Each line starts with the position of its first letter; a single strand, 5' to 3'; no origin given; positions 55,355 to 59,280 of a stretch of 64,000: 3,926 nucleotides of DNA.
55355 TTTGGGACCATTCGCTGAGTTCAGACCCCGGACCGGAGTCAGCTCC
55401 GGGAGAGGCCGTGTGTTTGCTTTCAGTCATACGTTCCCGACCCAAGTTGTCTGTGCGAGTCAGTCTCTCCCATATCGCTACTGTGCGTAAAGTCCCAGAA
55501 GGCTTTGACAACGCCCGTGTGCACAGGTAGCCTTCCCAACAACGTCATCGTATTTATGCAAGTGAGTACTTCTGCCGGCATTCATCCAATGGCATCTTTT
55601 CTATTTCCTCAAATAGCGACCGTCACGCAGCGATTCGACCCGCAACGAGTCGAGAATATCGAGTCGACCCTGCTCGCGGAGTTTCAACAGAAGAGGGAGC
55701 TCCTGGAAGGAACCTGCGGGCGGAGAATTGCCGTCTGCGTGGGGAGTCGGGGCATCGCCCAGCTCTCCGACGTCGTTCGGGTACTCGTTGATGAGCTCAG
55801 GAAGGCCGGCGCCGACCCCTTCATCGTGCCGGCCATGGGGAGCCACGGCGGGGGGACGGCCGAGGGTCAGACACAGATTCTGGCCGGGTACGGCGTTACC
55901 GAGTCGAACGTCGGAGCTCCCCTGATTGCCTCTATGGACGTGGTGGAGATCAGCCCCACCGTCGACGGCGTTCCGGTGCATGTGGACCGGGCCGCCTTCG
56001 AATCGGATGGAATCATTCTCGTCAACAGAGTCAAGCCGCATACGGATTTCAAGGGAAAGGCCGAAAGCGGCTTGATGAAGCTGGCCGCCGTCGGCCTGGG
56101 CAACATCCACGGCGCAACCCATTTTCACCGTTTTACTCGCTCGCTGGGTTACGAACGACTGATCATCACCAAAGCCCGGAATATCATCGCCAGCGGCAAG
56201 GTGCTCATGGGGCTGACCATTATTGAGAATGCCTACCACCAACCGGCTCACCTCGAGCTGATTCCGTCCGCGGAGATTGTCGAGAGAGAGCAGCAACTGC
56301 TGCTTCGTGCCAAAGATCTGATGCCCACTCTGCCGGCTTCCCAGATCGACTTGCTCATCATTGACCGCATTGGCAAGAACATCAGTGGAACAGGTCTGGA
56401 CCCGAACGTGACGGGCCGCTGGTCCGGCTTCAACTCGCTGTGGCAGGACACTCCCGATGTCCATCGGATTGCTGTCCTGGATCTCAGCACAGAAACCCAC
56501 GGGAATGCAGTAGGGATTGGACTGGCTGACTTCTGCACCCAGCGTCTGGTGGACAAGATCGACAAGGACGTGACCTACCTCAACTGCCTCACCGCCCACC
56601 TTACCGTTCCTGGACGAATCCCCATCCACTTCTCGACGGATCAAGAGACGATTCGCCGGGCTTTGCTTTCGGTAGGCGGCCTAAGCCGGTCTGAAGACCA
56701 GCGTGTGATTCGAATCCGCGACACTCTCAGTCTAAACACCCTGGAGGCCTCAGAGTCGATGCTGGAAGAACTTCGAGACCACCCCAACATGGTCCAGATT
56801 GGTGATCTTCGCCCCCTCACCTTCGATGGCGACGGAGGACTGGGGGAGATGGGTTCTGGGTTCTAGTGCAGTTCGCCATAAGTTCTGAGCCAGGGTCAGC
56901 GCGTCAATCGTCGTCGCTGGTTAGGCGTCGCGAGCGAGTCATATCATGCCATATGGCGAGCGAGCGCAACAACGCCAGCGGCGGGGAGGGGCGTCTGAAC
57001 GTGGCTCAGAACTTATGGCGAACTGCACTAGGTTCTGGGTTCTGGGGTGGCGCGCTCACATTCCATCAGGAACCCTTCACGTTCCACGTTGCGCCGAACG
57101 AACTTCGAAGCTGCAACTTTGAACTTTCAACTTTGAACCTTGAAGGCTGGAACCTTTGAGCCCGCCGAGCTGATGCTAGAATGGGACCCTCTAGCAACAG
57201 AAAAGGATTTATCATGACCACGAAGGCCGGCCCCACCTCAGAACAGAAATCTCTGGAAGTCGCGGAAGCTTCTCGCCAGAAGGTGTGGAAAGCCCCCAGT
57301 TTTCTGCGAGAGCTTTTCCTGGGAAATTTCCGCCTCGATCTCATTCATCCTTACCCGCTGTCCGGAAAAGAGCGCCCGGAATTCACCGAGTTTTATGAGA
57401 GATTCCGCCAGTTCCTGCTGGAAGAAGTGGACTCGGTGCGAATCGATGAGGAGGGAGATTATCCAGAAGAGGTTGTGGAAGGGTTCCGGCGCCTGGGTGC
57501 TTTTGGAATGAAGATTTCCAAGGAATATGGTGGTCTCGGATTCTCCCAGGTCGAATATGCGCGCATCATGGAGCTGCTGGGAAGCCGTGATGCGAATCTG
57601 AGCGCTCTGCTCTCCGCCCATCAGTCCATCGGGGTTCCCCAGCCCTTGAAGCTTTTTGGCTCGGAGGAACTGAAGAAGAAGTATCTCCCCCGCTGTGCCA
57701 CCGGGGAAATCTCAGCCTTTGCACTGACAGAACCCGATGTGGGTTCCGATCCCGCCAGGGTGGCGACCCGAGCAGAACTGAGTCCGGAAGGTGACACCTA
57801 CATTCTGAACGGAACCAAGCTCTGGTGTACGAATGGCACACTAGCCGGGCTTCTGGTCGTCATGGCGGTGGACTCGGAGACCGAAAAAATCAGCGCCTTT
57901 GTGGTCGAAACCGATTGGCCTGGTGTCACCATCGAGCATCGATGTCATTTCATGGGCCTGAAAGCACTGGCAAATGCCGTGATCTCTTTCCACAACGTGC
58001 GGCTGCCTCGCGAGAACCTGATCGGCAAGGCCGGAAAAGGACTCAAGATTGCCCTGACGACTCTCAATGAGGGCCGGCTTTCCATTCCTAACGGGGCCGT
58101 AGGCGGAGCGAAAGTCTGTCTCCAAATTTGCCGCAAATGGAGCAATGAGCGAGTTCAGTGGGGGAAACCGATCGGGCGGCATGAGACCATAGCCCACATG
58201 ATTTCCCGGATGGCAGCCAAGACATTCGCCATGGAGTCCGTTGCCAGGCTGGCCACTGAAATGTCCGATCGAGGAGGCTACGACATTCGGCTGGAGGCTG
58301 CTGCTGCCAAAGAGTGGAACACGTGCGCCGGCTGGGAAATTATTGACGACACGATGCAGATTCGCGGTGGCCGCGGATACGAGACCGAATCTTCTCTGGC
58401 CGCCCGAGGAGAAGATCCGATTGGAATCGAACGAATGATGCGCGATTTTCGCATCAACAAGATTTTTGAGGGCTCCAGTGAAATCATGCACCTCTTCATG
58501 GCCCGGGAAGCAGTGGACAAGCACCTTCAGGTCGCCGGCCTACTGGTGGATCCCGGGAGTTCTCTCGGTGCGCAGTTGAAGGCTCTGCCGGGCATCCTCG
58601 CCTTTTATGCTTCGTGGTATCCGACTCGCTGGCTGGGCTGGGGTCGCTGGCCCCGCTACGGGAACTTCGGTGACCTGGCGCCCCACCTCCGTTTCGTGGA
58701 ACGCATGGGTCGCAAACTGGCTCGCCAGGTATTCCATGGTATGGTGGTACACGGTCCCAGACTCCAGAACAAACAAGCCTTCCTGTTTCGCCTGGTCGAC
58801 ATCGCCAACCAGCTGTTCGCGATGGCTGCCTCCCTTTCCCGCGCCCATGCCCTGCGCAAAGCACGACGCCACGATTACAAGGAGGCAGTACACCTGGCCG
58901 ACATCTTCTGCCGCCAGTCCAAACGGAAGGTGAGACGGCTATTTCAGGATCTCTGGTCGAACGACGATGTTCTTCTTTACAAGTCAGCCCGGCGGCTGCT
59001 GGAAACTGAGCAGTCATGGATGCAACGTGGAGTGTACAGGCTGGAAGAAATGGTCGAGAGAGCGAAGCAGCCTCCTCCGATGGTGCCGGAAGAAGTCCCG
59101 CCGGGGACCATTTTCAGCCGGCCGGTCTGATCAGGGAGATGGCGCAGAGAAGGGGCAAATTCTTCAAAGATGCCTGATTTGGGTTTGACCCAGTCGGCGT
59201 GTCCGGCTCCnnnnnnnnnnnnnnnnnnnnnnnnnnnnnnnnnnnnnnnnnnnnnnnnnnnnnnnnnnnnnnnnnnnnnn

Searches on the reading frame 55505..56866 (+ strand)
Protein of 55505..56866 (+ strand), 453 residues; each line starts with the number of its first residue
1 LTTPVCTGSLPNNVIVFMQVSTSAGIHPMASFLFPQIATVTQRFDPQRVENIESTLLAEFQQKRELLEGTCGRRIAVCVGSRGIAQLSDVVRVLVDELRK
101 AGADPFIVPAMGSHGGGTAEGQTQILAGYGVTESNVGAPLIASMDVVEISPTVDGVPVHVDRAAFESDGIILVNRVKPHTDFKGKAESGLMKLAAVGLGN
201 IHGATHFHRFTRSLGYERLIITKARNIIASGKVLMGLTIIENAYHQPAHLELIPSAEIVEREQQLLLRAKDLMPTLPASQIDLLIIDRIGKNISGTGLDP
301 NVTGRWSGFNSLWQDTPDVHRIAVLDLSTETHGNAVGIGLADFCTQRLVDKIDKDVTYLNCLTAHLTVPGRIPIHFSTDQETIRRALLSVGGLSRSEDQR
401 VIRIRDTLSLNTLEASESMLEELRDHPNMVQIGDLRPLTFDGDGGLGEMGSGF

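Call 15: search_protein_families(library=ncbifam, proteins=[window:55505-56866:+])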
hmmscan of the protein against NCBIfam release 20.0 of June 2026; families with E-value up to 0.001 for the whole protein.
window:55505-56866:+ (453 aa): 3 families
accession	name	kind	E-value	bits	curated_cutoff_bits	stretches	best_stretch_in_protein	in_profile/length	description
NF052515.1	NPN_iso_grp_22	equivalog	6.1e-146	486.3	400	1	34-424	1-390/392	nickel pincer cofactor-dependent isomerase, group 22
NF052593.1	NPN_racem_MAR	equivalog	5.5e-07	28.5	500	1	89-180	76-170/415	nickel-dependent malate racemase, LarAH6 family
NF052525.1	NPN_LarAH10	equivalog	6.9e-05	21.7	540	1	81-180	71-174/426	NPN-dependent 2-hydroxyacid racemase, LarAH10 family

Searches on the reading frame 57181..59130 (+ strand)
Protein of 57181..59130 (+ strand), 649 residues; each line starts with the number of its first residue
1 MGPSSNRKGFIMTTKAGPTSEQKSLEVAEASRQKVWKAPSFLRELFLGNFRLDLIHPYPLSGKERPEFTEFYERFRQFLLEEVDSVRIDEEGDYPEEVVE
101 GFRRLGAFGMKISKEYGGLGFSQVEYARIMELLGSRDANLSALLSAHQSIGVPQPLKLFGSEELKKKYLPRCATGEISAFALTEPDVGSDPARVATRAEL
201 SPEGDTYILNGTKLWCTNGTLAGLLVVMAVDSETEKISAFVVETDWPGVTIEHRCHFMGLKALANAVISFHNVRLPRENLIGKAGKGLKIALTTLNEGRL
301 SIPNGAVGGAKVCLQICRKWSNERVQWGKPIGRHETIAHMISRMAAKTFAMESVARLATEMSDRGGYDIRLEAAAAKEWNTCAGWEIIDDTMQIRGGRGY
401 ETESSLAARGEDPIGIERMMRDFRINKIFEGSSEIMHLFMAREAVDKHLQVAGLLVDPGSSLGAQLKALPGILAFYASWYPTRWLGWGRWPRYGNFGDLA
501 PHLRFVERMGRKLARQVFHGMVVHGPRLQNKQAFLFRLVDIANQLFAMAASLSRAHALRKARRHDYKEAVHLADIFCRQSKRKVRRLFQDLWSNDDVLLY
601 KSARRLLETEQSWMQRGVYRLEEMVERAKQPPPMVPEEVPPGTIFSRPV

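Call 15: search_protein_families(library=ncbifam, proteins=[window:57181-59130:+])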
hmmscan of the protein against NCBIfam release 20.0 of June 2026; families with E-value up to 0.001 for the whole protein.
window:57181-59130:+ (649 aa): 22 families
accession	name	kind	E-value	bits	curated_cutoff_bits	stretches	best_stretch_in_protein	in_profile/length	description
NF058590.1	AcCoDHFadEBacil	equivalog_domain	5.4e-77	259.6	600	1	77-450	34-416/586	acyl-CoA dehydrogenase FadE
NF042972.1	AcrlCoAredClosAcrC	equivalog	1.9e-72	244.1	640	1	75-444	16-376/378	acryloyl-CoA reductase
NF045552.1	GlutCoADH_Des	equivalog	5.8e-54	183.8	470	1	89-443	32-378/387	glutaryl-CoA dehydrogenase Acd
NF043006.1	CyhCrbnylCoADH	equivalog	8.7e-50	169.8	650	1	87-447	29-378/380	cyclohexane-1-carbonyl-CoA dehydrogenase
NF042439.1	SulpropCoADesulf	equivalog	3e-49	167.8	600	1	85-449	16-375/379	3-sulfinopropanoyl-CoA desulfinase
NF007000.1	PRK09463.1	subfamily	1.5e-48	165.7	600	1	43-399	23-397/726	acyl-CoA dehydrogenase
NF045652.1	ProlPCPDhRedW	equivalog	9.3e-44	149.8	650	1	104-442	42-371/376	L-prolyl-[peptidyl-carrier protein] dehydrogenase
NF008997.0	PRK12341.1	equivalog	1.7e-41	142.6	537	1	87-445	31-377/382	acyl-CoA dehydrogenase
NF009586.0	PRK13026.1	subfamily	2.6e-40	138.5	608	1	44-400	59-433/777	acyl-CoA dehydrogenase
NF053553.1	prodigi_MBC_PigA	equivalog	2.8e-39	135.3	500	1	67-443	11-378/381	prodigiosin MBC biosynthesis dehydrogenase PigA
NF002885.1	PRK03354.1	equivalog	2.2e-38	132.3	540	1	88-447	32-376/378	crotonobetainyl-CoA dehydrogenase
NF052270.1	Staph_DH_FadE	equivalog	1.1e-34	119.8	600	1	133-442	95-391/400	acyl-CoA dehydrogenase FadE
NF038187.1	FadE_coli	exception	1.8e-31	109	1300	2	45-193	100-249/816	acyl-CoA dehydrogenase FadE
TIGR03207.1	cyc_hxne_CoA_dh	equivalog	3e-30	105.2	575.35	1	97-443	36-370/372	cyclohexanecarboxyl-CoA dehydrogenase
TIGR04022.1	sulfur_SfnB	equivalog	7.3e-21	74.5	430.9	1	85-282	25-216/391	SfnB family sulfur acquisition oxidoreductase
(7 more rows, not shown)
